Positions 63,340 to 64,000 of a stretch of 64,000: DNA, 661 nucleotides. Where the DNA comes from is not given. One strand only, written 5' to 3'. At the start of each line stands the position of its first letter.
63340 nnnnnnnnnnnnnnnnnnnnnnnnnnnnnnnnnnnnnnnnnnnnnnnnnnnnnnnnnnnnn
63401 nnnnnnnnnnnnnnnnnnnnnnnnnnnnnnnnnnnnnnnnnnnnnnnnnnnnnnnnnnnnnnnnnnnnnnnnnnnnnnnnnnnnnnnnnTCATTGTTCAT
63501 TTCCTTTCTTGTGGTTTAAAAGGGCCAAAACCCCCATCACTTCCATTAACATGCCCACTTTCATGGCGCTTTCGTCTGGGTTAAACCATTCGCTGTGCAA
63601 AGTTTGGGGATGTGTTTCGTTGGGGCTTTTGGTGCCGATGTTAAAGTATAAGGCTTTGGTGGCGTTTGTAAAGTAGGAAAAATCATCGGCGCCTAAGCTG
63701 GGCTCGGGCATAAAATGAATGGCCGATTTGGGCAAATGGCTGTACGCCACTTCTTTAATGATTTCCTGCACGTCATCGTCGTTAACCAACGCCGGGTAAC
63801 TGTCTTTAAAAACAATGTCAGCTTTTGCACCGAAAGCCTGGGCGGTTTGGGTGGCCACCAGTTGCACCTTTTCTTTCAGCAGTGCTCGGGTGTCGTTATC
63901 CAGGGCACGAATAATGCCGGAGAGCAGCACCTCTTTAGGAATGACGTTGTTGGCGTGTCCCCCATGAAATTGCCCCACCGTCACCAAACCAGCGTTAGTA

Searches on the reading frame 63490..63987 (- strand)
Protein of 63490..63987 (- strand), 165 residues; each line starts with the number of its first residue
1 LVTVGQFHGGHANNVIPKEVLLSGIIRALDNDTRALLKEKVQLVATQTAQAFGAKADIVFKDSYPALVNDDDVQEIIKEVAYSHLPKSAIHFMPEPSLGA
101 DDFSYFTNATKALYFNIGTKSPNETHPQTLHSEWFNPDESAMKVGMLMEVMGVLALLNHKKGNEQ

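Call 66: search_protein_families(library=pfam, proteins=[window:63490-63987:-], max_evalue=0.00001)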
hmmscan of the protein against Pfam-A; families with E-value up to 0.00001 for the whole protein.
window:63490-63987:- (165 aa): 1 family
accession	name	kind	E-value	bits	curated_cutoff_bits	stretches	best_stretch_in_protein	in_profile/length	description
PF01546.33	Peptidase_M20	-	9e-07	29.4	24.6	1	46-145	112-196/206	Peptidase family M20/M25/M40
